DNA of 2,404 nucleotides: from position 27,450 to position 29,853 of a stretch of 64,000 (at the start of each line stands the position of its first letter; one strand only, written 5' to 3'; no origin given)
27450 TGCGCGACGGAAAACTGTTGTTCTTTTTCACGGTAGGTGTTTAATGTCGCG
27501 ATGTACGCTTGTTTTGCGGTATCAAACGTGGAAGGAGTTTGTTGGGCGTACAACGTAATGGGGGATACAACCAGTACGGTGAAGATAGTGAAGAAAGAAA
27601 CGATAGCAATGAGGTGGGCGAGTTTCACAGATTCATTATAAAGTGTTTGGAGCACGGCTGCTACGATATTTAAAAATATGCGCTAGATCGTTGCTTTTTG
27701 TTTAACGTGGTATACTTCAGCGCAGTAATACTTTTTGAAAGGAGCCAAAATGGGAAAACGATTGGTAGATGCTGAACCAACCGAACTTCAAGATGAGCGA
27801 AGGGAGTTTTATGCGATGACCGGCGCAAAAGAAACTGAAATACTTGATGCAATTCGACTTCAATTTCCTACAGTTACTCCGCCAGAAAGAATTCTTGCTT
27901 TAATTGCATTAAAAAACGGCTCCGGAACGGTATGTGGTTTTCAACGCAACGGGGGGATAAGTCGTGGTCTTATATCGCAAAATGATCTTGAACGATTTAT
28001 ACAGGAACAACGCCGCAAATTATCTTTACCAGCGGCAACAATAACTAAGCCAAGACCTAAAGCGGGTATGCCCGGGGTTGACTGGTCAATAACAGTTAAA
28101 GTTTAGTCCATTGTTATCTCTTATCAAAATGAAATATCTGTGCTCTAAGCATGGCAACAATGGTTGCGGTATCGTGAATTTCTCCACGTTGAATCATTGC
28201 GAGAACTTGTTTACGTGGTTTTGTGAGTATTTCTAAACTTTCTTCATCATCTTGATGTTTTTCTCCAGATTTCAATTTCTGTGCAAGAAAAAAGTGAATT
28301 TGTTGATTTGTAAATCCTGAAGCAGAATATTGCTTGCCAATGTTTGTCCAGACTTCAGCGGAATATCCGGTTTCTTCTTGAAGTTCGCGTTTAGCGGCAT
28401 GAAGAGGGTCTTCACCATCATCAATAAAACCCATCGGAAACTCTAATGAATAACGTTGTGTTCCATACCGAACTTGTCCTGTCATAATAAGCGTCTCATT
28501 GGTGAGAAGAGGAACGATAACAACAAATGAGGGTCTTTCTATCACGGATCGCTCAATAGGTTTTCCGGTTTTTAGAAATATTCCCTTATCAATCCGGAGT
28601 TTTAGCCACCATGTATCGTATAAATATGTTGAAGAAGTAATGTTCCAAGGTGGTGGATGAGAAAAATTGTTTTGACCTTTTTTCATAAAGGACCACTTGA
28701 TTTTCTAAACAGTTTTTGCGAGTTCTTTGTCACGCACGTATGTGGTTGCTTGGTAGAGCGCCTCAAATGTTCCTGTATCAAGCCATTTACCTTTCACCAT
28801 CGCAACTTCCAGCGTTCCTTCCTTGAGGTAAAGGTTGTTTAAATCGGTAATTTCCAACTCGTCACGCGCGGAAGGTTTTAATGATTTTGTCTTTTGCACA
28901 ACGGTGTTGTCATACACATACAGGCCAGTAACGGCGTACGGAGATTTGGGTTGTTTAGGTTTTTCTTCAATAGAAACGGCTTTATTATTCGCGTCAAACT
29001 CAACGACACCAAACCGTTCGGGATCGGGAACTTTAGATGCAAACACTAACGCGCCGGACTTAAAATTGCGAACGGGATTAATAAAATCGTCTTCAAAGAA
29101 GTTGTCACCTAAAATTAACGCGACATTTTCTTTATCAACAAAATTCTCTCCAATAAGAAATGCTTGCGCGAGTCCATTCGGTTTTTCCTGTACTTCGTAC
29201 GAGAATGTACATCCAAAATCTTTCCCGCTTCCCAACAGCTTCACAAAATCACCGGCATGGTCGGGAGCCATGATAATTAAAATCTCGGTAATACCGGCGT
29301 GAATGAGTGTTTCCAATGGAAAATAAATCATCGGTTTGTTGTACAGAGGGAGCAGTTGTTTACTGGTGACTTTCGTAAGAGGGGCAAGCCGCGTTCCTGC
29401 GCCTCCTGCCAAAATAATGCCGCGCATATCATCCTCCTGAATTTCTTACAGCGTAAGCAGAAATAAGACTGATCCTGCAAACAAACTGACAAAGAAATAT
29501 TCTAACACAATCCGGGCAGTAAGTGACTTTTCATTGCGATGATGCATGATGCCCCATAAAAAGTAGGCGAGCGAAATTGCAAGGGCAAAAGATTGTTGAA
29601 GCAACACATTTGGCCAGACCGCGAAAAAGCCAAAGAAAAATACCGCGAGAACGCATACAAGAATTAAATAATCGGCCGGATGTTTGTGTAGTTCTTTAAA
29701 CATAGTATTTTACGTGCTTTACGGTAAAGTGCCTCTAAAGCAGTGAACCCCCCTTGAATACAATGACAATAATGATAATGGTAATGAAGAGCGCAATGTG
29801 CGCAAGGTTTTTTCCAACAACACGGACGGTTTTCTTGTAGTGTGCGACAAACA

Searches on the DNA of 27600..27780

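Call 59: search_rna_families(source=window, start=27600, end=27780, threshold=evalue, max_evalue=1)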
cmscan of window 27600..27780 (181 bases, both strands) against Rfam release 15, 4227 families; matches with E-value up to 1: 0.
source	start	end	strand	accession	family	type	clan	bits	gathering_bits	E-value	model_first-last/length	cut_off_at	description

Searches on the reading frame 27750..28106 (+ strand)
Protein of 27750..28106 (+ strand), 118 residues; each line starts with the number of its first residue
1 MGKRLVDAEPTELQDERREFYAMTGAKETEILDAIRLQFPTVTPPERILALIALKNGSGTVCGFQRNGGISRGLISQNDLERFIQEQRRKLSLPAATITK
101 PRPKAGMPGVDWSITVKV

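Call 10: search_protein_families(library=pfam, proteins=[window:27750-28106:+], max_evalue=0.01)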
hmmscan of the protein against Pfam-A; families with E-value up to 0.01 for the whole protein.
window:27750-28106:+ (118 aa): 0 families

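Call 21: find_encoding_contigs(protein=window:27750-28106:+, flank=3000, max_places=10)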
Protein window:27750-28106:+ (118 aa): 23 contigs read that carry it; 4 places shown.
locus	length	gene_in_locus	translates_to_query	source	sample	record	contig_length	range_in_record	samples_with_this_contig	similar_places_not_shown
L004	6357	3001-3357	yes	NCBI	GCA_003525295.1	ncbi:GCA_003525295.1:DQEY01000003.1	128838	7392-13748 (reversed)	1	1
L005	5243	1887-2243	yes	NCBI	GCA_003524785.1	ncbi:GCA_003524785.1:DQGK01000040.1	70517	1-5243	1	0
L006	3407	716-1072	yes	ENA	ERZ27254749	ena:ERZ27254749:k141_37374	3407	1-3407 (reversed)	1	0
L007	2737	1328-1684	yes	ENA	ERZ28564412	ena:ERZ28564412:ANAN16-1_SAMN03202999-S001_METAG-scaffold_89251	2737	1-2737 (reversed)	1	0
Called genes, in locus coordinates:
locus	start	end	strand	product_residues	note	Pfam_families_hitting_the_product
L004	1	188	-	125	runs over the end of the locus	PF01371:Trp_repressor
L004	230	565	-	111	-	-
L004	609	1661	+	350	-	PF02646:RmuC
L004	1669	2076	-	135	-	-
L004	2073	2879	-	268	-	-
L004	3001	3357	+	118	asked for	-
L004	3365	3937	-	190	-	PF00293:NUDIX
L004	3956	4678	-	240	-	PF00483:NTP_transferase, PF12804:NTP_transf_3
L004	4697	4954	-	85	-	-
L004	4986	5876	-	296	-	PF00188:CAP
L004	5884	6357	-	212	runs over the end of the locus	-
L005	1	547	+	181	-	?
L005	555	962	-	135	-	-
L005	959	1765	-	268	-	-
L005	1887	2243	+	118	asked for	-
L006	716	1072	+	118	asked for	-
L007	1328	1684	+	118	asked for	-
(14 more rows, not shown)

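Call 25: find_homologous_proteins(query=window:27750-28106:+, max_evalue=0.00001)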
Query window:27750-28106:+ (118 aa): 1 proteins with E <= 0.00001 among 4 candidates.
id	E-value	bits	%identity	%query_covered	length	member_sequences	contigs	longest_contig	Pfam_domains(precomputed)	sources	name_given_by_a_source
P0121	7.7e-71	253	100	100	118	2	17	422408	-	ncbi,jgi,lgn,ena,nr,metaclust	ncbi:MAG TPA: hypothetical protein DCX25_02790 [Candidatus Pacebacteria bacterium]|nr:MAG: hypotheti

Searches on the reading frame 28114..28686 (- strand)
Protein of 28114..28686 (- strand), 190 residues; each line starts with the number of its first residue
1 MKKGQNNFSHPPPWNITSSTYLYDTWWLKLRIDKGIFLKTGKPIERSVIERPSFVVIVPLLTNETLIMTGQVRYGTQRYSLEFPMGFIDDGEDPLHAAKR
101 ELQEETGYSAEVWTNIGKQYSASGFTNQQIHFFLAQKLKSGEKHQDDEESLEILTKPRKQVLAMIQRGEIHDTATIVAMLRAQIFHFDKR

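Call 10: search_protein_families(library=pfam, proteins=[window:28114-28686:-], max_evalue=0.01)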
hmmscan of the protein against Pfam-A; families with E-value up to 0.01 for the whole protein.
window:28114-28686:- (190 aa): 2 families
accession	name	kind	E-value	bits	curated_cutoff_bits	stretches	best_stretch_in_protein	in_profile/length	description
PF00293.34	NUDIX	-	2.3e-14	54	21.1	1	56-151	6-108/134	NUDIX domain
PF22327.2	Nudt16-like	-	0.0042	17.5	27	1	81-142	35-99/161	U8 snoRNA-decapping enzyme-like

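Call 26: find_homologous_proteins(query=window:28114-28686:-, max_evalue=1e-30)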
Query window:28114-28686:- (190 aa): 3 proteins with E <= 1e-30 among 180 candidates.
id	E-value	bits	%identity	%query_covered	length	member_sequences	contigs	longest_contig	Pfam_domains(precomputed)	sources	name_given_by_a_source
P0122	1.8e-124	430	100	100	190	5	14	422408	PF00293.35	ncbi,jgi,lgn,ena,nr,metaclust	ncbi:MAG TPA: hypothetical protein DCX25_02785 [Candidatus Pacebacteria bacterium]|nr:MAG: ADP-ribos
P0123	9.3e-107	373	89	99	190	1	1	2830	PF00293.35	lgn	-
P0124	6.5e-31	125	45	75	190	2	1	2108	PF28549.1,PF00293.35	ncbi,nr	ncbi:MAG TPA: NUDIX hydrolase [Methylophilaceae bacterium]|nr:NUDIX hydrolase [Methylophilaceae bact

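Call 27: find_encoding_contigs(protein=P0123, flank=3000)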
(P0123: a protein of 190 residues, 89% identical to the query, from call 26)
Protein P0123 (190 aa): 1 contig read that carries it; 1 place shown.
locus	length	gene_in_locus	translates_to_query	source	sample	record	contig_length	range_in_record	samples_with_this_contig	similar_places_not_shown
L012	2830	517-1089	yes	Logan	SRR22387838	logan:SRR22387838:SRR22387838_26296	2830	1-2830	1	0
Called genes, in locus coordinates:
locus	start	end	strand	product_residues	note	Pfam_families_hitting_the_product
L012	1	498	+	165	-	?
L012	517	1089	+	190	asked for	PF00293:NUDIX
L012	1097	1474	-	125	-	-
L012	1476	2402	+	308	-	-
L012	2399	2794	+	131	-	-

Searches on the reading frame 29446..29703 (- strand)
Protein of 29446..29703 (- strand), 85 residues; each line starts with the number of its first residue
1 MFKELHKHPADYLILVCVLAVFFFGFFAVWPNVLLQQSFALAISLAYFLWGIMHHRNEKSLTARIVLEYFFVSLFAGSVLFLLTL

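Call 49: find_encoding_contigs(protein=window:29446-29703:-, flank=4000, max_places=10)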
Protein window:29446-29703:- (85 aa): 23 contigs read that carry it; 4 places shown.
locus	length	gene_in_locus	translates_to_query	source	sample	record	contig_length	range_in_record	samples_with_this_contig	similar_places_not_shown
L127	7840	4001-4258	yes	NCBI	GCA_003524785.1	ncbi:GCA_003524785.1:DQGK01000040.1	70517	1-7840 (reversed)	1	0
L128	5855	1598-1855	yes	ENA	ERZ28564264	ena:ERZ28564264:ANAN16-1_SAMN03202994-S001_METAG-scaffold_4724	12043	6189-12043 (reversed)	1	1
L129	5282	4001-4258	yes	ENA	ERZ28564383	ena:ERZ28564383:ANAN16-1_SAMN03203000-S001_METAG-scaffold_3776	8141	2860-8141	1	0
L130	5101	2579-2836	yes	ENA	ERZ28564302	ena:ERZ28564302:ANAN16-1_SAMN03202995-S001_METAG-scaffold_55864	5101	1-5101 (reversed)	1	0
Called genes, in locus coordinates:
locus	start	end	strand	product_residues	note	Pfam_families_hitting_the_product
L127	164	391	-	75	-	-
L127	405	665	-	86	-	-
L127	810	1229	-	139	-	-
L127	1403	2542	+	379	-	-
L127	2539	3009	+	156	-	-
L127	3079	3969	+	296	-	PF00188:CAP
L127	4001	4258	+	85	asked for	-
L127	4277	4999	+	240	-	PF00483:NTP_transferase, PF12804:NTP_transf_3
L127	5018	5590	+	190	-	PF00293:NUDIX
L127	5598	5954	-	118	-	-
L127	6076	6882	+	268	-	-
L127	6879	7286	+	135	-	-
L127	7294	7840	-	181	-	?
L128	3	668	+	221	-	?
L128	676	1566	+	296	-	PF00188:CAP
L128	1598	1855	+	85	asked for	-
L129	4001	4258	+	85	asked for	-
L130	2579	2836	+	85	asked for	-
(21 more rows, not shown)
